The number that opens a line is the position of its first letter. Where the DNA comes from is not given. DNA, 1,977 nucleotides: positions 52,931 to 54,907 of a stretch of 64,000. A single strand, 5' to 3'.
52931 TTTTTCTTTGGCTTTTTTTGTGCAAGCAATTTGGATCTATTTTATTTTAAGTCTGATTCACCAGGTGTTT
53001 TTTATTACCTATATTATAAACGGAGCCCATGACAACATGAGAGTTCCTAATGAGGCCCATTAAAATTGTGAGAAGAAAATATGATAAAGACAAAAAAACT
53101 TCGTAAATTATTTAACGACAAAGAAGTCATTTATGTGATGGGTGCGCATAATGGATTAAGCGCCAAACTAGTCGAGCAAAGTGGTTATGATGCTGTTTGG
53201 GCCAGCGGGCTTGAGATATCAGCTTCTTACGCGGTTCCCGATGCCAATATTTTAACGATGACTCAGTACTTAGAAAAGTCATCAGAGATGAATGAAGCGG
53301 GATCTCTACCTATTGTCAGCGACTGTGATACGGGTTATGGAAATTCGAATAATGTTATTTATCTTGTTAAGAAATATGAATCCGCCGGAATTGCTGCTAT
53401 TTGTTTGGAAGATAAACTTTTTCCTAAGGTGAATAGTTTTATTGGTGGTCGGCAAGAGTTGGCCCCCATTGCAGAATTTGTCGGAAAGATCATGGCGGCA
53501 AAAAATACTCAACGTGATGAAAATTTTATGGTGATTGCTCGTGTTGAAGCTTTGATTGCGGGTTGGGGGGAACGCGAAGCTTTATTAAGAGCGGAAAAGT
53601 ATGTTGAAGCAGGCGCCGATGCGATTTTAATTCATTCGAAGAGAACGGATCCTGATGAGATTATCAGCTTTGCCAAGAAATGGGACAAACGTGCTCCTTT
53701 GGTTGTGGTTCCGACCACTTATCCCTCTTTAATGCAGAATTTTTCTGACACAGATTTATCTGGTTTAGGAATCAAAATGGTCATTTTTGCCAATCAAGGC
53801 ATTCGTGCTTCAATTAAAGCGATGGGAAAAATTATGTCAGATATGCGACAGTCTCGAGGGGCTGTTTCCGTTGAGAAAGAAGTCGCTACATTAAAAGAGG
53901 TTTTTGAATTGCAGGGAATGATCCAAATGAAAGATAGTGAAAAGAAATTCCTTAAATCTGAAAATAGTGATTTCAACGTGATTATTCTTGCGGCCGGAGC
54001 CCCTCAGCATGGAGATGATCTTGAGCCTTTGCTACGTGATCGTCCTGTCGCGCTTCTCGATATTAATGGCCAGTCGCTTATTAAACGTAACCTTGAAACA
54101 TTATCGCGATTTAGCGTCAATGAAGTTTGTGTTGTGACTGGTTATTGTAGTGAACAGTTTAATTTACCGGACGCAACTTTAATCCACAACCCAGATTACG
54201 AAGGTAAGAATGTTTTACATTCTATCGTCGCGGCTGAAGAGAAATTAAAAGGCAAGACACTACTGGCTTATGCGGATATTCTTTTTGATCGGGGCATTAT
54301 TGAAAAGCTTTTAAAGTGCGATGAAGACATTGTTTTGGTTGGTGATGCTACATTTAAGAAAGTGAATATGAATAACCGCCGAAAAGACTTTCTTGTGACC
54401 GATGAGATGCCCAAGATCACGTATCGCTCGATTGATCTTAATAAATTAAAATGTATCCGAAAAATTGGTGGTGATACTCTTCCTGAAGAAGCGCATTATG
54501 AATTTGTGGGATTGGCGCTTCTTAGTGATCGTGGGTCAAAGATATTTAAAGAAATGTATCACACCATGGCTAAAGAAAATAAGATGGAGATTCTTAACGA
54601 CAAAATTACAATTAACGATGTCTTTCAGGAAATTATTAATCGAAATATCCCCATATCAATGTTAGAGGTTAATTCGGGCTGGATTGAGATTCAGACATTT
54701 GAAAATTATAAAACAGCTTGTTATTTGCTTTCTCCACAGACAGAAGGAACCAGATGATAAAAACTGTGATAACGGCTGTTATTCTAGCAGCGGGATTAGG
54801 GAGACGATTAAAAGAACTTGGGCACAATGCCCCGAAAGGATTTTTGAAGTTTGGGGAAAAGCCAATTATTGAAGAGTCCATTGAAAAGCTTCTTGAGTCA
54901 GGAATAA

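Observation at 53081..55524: PepM with a C-terminal nucleotidyltransferase domain, followed by a second stand-alone LicC/PntC-like cytidylyltransferase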

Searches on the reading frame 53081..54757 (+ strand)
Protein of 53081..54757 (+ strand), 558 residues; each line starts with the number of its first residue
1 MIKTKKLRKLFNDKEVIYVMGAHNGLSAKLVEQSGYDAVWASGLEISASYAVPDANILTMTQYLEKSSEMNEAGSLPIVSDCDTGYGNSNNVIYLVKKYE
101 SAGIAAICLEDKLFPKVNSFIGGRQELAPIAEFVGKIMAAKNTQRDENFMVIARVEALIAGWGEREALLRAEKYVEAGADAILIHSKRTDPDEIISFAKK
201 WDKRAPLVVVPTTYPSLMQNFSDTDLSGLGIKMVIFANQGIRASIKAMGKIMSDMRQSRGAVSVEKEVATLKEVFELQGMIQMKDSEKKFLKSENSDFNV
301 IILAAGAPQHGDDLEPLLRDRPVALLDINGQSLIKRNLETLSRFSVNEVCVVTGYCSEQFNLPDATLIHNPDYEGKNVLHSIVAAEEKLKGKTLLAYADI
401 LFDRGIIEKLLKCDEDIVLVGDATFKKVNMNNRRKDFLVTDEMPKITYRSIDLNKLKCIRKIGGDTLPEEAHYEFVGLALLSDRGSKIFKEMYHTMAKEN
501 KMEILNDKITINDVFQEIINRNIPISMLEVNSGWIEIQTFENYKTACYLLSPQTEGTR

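Call 6: search_protein_families(library=pfam, proteins=[window:53081-54757:+], max_evalue=0.01)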
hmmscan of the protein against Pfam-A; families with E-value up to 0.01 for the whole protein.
window:53081-54757:+ (558 aa): 3 families
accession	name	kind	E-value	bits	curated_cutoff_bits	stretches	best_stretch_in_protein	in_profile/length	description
PF13714.12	PEP_mutase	-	2.4e-53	181.6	31.5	1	7-255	1-239/240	Phosphoenolpyruvate phosphomutase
PF12804.13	NTP_transf_3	-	8.8e-10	39.4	27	1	301-418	2-119/160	MobA-like NTP transferase domain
PF00463.27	ICL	-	0.00013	21.1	26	1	77-158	151-234/526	Isocitrate lyase family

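Call 7: search_solved_structures(query=window:53081-54757:+, max_evalue=0.01, show_alignments=0)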
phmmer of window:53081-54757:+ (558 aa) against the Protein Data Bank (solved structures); distinct sequences matched with E-value up to 0.01: 37.
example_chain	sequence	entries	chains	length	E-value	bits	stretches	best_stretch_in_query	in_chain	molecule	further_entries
5unc_A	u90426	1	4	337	6.7e-93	315.4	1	6-293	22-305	PHOSPHOENOLPYRUVATE PHOSPHOMUTASE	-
2dua_A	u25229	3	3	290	1.4e-79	271.5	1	1-292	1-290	Phosphonopyruvate hydrolase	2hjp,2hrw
1m1b_A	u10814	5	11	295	7.7e-79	269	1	3-292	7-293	PHOSPHOENOLPYRUVATE PHOSPHOMUTASE | PROTEIN (PHOSPHOENOLPYRUVATE MUTASE)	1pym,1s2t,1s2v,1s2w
1s2u_A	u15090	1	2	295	9.9e-78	265.4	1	3-292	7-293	Phosphoenolpyruvate phosphomutase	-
4iqd_A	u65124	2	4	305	1.3e-28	103.3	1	6-277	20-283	Carboxyvinyl-carboxyphosphonate phosphorylmutase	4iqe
3eoo_A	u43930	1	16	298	8.3e-27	97.3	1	11-258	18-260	Methylisocitrate lyase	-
1zlp_A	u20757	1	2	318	4.7e-25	91.6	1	7-290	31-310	petal death protein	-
3b8i_A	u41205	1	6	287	1.1e-23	87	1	8-272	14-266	PA4872 oxaloacetate decarboxylase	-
9hgk_A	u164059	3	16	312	3.2e-23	85.5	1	7-259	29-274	2-methylisocitrate lyase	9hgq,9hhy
9hra_A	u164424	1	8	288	3.4e-23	85.4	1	7-258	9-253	2-methylisocitrate lyase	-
1o5q_A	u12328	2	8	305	5.9e-23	84.6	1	15-285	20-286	Probable methylisocitrate lyase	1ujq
9hgo_A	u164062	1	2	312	8.5e-23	84.1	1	7-259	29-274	2-methylisocitrate lyase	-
9hhs_A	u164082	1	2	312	1.2e-22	83.7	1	7-259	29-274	2-methylisocitrate lyase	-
1xg3_A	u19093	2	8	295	2.1e-21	79.5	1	8-284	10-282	Probable methylisocitrate lyase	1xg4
1mum_A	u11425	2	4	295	5.5e-21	78.1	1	8-284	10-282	2-methylisocitrate lyase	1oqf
1jyk_A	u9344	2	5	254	2.5e-07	33.1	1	299-402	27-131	CTP:phosphocholine Cytidylyltransferase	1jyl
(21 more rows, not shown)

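Call 15: find_homologous_proteins(query=window:53081-54754:+, max_evalue=1e-10)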
Query window:53081-54754:+ (558 aa): 3400 proteins with E <= 1e-10 among 8000 candidates; the best 120 are listed.
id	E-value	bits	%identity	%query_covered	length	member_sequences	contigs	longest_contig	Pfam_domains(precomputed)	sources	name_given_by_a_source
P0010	0.0e+0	1241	100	100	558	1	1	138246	PF13714.13,PF12804.14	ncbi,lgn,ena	-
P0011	1.3e-259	880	71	99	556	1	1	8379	PF13714.13,PF12804.14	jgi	jgi:phosphoenolpyruvate phosphomutase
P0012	6.7e-249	845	68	99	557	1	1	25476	PF13714.13,PF12804.14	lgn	-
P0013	3.3e-245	833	67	99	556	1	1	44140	PF13714.13,PF00463.28,PF12804.14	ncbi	-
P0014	5.9e-240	816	67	98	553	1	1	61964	PF13714.13,PF12804.14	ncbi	-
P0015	3.5e-239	813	66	99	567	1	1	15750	PF13714.13,PF00463.28,PF12804.14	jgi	jgi:phosphoenolpyruvate phosphomutase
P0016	6.7e-226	769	63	97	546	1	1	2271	PF13714.13,PF12804.14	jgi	-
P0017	2.8e-223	761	62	99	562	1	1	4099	PF13714.13,PF12804.14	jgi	-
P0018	1.1e-215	735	61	99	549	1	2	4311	PF13714.13,PF12804.14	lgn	-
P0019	2.1e-213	728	59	99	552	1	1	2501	PF13714.13,PF00463.28,PF12804.14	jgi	jgi:phosphoenolpyruvate phosphomutase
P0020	2.9e-210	718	59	99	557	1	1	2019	PF13714.13,PF00463.28,PF12804.14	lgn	-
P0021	3.9e-208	711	59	99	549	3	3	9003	PF13714.13,PF12804.14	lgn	-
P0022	2.2e-207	708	60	99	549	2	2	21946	PF13714.13,PF12804.14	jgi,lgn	jgi:phosphoenolpyruvate phosphomutase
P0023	3.2e-207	708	58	99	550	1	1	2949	PF13714.13,PF00463.28,PF12804.14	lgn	-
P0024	7.1e-207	706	59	99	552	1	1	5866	PF13714.13,PF12804.14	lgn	-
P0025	2.5e-206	705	58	99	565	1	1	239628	PF13714.13,PF00463.28,PF12804.14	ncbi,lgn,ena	-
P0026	1.5e-194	666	55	99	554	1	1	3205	PF13714.13,PF00463.28,PF12804.14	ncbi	-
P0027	1.8e-194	665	55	99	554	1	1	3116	PF13714.13,PF12804.14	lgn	-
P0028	2.0e-191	655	55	98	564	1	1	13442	PF13714.13,PF12804.14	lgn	-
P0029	2.4e-190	652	55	98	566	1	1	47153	PF13714.13,PF00463.28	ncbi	ncbi:isocitrate lyase/phosphoenolpyruvate mutase family protein [Candidatus Omnitrophota bacterium]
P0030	2.0e-189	649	54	98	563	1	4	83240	PF13714.13,PF12804.14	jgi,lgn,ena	-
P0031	2.2e-189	649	52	98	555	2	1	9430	PF13714.13,PF00463.28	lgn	-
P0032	2.6e-189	648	53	99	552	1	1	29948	PF13714.13,PF00463.28,PF12804.14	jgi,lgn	jgi:phosphoenolpyruvate phosphomutase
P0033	3.4e-189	648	54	98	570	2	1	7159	PF13714.13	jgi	-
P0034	5.3e-188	644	52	98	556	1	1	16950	PF13714.13,PF12804.14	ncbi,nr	ncbi:MAG: isocitrate lyase/phosphoenolpyruvate mutase family protein [Candidatus Omnitrophica bacter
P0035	1.4e-187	643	53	98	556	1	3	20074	PF13714.13,PF12804.14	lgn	-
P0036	2.1e-187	642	52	98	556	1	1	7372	PF13714.13,PF12804.14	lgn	-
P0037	5.7e-187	641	54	99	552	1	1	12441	PF13714.13,PF00463.28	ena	-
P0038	1.7e-186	639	52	98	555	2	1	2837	PF13714.13,PF12804.14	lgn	-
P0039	8.7e-186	637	53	98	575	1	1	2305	PF13714.13,PF12804.14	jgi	jgi:phosphoenolpyruvate phosphomutase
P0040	5.0e-185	634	52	98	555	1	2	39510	PF13714.13,PF12804.14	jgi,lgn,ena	-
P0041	8.1e-185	634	53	99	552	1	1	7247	PF13714.13,PF00463.28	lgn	-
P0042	2.1e-184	632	52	99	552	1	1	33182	PF13714.13,PF00463.28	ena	-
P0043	6.2e-184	631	53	98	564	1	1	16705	PF13714.13,PF12804.14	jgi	-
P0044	9.0e-184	630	53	98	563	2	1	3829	PF13714.13,PF12804.14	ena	-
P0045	1.2e-183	630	53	99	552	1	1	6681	PF13714.13,PF00463.28,PF12804.14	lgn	-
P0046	1.7e-183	629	53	98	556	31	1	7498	PF13714.13,PF00463.28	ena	-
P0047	2.8e-183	629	53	99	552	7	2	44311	PF13714.13,PF00463.28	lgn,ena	-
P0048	3.8e-183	628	52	98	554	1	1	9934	PF13714.13,PF00463.28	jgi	-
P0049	4.4e-183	628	53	98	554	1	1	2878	PF13714.13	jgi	jgi:phosphoenolpyruvate phosphomutase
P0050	4.7e-183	628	52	99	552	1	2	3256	PF13714.13,PF00463.28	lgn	-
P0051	5.0e-183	628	53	99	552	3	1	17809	PF13714.13,PF00463.28,PF12804.14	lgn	-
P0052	6.1e-183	627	52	98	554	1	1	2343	PF13714.13,PF00463.28,PF12804.14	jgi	jgi:phosphoenolpyruvate phosphomutase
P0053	7.1e-183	627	52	98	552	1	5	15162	PF13714.13,PF00463.28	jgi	-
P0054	1.0e-182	627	53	99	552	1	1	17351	PF13714.13,PF00463.28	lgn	-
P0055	1.1e-182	627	53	99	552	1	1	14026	PF13714.13,PF00463.28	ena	-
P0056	1.1e-182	627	52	99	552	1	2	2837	PF13714.13,PF00463.28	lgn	-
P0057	1.6e-182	626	52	99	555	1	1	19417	PF13714.13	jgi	jgi:phosphoenolpyruvate phosphomutase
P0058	1.7e-182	626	52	98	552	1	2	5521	PF13714.13,PF00463.28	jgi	-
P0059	1.7e-182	626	52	98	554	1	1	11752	PF13714.13,PF00463.28,PF12804.14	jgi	-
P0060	2.2e-182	626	53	97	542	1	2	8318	PF13714.13,PF00463.28,PF12804.14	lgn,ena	-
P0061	2.3e-182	626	53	99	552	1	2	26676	PF13714.13,PF00463.28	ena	-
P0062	3.2e-182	625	52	99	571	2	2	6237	PF13714.13,PF00463.28,PF12804.14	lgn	-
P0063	4.0e-182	625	51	99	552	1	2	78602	PF13714.13,PF00463.28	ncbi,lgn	-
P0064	6.1e-182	624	52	99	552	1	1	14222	PF13714.13,PF00463.28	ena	-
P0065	7.7e-182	624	53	98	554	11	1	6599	PF13714.13,PF00463.28,PF12804.14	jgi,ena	-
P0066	8.7e-182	624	52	99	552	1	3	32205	PF13714.13,PF12804.14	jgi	-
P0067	9.6e-182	623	53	99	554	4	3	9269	PF13714.13,PF00463.28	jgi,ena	-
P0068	1.7e-181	623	51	99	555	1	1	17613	PF13714.13,PF00463.28,PF12804.14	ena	-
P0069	5.7e-181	621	53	98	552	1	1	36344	PF13714.13,PF00463.28,PF12804.14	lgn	-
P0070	6.5e-181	621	51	99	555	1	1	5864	PF13714.13,PF00463.28,PF12804.14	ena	-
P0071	7.3e-181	621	52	99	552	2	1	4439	PF13714.13,PF00463.28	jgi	-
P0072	1.6e-180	619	51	99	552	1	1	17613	PF13714.13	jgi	jgi:phosphoenolpyruvate phosphomutase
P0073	2.4e-180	619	53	98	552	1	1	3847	PF13714.13,PF00463.28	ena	-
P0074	2.4e-180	619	53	99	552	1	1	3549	PF13714.13,PF00463.28,PF12804.14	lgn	-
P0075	2.6e-180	619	51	98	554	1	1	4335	PF13714.13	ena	-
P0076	5.0e-180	618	52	98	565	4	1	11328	PF13714.13,PF12804.14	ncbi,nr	ncbi:MAG: isocitrate lyase/phosphoenolpyruvate mutase family protein [Candidatus Omnitrophica bacter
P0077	6.7e-180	617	51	98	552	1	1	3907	PF13714.13,PF00463.28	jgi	jgi:phosphoenolpyruvate phosphomutase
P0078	7.4e-180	617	54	99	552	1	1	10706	PF13714.13,PF00463.28,PF12804.14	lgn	-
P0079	9.2e-180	617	51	98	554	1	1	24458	PF13714.13,PF00463.28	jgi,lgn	-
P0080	1.2e-179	617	52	99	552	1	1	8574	PF13714.13,PF00463.28,PF12804.14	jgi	-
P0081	1.6e-179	616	52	98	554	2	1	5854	PF13714.13,PF00463.28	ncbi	-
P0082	1.7e-179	616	52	99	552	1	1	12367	PF13714.13,PF00463.28,PF12804.14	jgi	-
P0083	1.8e-179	616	52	97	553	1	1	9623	PF13714.13,PF00463.28,PF12804.14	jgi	jgi:phosphoenolpyruvate phosphomutase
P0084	2.7e-179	615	52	98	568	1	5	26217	PF13714.13,PF00463.28,PF12804.14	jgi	-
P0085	4.1e-179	615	52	96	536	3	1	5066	PF13714.13,PF00463.28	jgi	-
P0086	4.1e-179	615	51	99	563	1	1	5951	PF13714.13,PF00463.28,PF12804.14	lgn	-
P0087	4.9e-179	615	51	99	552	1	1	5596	PF13714.13,PF12804.14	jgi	-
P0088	6.1e-179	614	52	99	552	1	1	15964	PF13714.13,PF00463.28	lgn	-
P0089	6.8e-179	614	50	99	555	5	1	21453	PF13714.13,PF00463.28,PF12804.14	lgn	-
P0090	1.0e-178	614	52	99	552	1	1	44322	PF13714.13,PF00463.28,PF12804.14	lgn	-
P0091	1.7e-178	613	51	98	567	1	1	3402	PF13714.13,PF12804.14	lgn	-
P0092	2.2e-178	612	52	98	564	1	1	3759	PF13714.13,PF00463.28,PF12804.14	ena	-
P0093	2.4e-178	612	52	98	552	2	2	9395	PF13714.13,PF00463.28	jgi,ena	-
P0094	2.4e-178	612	54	99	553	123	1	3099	PF13714.13,PF12804.14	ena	-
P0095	2.5e-178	612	52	99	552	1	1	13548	PF13714.13,PF00463.28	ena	-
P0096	3.1e-178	612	50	99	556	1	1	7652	PF13714.13,PF00463.28,PF12804.14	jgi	jgi:phosphoenolpyruvate phosphomutase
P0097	3.2e-178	612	52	99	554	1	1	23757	PF13714.13,PF00463.28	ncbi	-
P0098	3.4e-178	612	52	98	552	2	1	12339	PF13714.13,PF00463.28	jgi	-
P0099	4.2e-178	611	52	98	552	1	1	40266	PF13714.13,PF00463.28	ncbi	-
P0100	5.1e-178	611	51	98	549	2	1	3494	PF13714.13,PF00463.28,PF12804.14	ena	-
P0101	6.6e-178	611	52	99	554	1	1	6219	PF13714.13,PF00463.28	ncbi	-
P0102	9.0e-178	610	52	98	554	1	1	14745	PF13714.13,PF00463.28,PF12804.14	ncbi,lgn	-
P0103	1.1e-177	610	52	98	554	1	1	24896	PF13714.13,PF12804.14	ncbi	ncbi:isocitrate lyase/phosphoenolpyruvate mutase family protein [Chloroflexota bacterium]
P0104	1.6e-177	610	52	99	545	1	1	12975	PF13714.13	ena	-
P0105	1.8e-177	609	52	98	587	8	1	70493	PF13714.13,PF00463.28,PF12804.14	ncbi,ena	-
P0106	2.4e-177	609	51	98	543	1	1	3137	PF13714.13,PF00463.28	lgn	-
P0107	2.7e-177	609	52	98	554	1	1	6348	PF13714.13,PF00463.28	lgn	-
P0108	4.4e-177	608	52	98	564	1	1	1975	PF13714.13,PF00463.28,PF12804.14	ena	-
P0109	6.9e-177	607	51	99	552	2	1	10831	PF13714.13,PF00463.28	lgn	-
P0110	9.1e-177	607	52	98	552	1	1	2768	PF13714.13,PF00463.28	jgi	-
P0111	1.1e-176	607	51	98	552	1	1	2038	PF13714.13,PF00463.28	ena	-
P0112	1.5e-176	606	52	98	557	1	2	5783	PF13714.13,PF00463.28,PF12804.14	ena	-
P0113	1.6e-176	606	51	98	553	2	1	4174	PF13714.13,PF00463.28,PF12804.14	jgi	-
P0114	1.6e-176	606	51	98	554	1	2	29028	PF13714.13,PF00463.28,PF12804.14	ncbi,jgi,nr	ncbi:MAG: isocitrate lyase/phosphoenolpyruvate mutase family protein [Deltaproteobacteria bacterium]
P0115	1.6e-176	606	52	98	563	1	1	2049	PF13714.13,PF00463.28,PF12804.14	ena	-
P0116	1.7e-176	606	51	99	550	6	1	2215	PF13714.13,PF00463.28,PF12804.14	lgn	-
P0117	1.7e-176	606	51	99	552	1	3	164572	PF13714.13,PF00463.28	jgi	-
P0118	2.5e-176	606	52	98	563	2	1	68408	PF13714.13,PF00463.28,PF12804.14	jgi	-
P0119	3.1e-176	605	51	98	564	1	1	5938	PF13714.13,PF00463.28,PF12804.14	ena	-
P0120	6.2e-176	604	51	99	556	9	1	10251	PF13714.13,PF12804.14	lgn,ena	-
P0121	8.8e-176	604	51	98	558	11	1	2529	PF13714.13,PF12804.14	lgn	-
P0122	1.1e-175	603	52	98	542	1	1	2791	PF13714.13,PF00463.28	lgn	-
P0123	1.3e-175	603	51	99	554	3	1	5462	PF13714.13,PF00463.28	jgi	jgi:phosphoenolpyruvate phosphomutase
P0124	1.4e-175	603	51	98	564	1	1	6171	PF13714.13,PF00463.28,PF12804.14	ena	-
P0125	1.6e-175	603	50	99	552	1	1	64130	PF13714.13,PF00463.28,PF12804.14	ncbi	-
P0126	1.7e-175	603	50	99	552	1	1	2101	PF13714.13,PF00463.28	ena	-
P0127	2.1e-175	603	50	99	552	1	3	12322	PF13714.13,PF00463.28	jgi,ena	-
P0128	2.5e-175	602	53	98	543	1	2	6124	PF13714.13,PF00463.28,PF12804.14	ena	-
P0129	3.3e-175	602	51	97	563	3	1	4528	PF13714.13,PF00463.28,PF12804.14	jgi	-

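Call 24: find_encoding_contigs(protein=P0010, flank=10000, max_places=3)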
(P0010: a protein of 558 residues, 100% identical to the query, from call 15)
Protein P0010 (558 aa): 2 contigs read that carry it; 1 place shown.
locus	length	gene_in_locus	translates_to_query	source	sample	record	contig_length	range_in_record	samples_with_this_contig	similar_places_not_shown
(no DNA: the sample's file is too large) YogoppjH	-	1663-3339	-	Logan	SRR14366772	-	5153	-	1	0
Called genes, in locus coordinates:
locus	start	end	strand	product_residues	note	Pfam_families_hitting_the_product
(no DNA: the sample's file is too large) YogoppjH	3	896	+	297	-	?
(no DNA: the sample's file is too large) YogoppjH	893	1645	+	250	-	PF01066:CDP-OH_P_transf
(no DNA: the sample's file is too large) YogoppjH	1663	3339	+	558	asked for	PF13714:PEP_mutase, PF12804:NTP_transf_3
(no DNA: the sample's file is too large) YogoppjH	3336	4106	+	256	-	PF00483:NTP_transferase, PF12804:NTP_transf_3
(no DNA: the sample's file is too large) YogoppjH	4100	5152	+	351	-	?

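Call 28: find_related_loci(query=A2, collection=genome_contigs, flank=10000)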
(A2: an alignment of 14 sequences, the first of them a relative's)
Query A2 (558 aa) in genome_contigs; peptide patterns used: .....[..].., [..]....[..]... (x = any residue, [..] = any of these).
599 stretches matched a pattern (row limit reached: there are more); 576 encode a relative of the query (tblastn E <= 1e-3); the best 80 are kept; 80 distinct loci.
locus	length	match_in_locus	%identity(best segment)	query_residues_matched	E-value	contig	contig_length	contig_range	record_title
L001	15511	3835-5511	55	1-547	0e+0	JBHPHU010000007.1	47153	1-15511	Candidatus Omnitrophota bacterium isolate SAG AM-312-B13 AM-312-B13_NODE_7, whole genome shotgun sequence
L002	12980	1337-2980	52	3-550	0e+0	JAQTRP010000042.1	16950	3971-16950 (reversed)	MAG: Candidatus Omnitrophota bacterium isolate STB_166 NODE_7903_length_16950_cov_3.156928_Sandtown_B, whole genome shot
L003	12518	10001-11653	51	1-550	0e+0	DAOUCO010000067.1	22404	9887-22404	MAG TPA_asm: Dehalococcoidales bacterium isolate H81_827 426456, whole genome shotgun sequence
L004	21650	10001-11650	52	3-550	0e+0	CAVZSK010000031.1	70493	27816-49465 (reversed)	MAG: uncultured delta proteobacterium isolate MFD00905.bin.2.152 genome assembly, contig: contig_4797, whole genome shot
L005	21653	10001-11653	54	1-551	0e+0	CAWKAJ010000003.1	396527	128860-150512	MAG: uncultured Chloroflexia bacterium isolate MFD03726.bin.1.10 genome assembly, contig: contig_31096, whole genome sho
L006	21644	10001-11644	51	1-547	0e+0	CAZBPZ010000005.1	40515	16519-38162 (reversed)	MAG TPA_asm: uncultured Dehalococcoidales bacterium isolate binchicken_co184_600 genome assembly, contig: NODE_1247_leng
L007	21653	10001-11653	53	1-551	0e+0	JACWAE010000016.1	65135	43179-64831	MAG: Dehalococcoidia bacterium isolate B_CHL_03 k141_22859, whole genome shotgun sequence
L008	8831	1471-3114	51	1-547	0e+0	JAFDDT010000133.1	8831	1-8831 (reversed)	MAG: Deltaproteobacteria bacterium isolate Meg19_1012_Bin_230 Meg19_1012_Bin_230_scaffold_29801, whole genome shotgun se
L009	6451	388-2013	51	4-544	0e+0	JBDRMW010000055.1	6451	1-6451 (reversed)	MAG: bacterium isolate MEGAHIT-group-1.85 k141_211603, whole genome shotgun sequence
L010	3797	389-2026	51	3-547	0e+0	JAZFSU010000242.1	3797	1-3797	MAG: Dehalococcoidia bacterium isolate BS2bin.16 BS2bin.16_242, whole genome shotgun sequence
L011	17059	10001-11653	51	2-550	0e+0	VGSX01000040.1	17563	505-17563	MAG: Deltaproteobacteria bacterium isolate K_DeepCast_300m_m2_247 K_DeepCast_300m_m2_247_Ga0194111_10003877, whole genom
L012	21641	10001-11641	50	1-547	0e+0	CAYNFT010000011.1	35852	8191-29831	MAG TPA_asm: uncultured Dehalococcoidales bacterium isolate binchicken_co89_477 genome assembly, contig: NODE_1649_lengt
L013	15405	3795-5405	50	1-546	2e-180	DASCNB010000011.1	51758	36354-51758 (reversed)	MAG TPA_asm: Nitrospinota bacterium isolate Fu_MAG_119 c_000000094775, whole genome shotgun sequence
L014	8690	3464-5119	50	2-551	2e-180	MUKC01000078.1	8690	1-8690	MAG: Desulfobacca sp. 4484_104 ex4484_104_scaffold_10423, whole genome shotgun sequence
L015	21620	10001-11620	51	1-550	1e-177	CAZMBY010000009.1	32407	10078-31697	MAG TPA_asm: uncultured Methanosarcinales archaeon isolate binchicken_co125_1124 genome assembly, contig: NODE_2679_leng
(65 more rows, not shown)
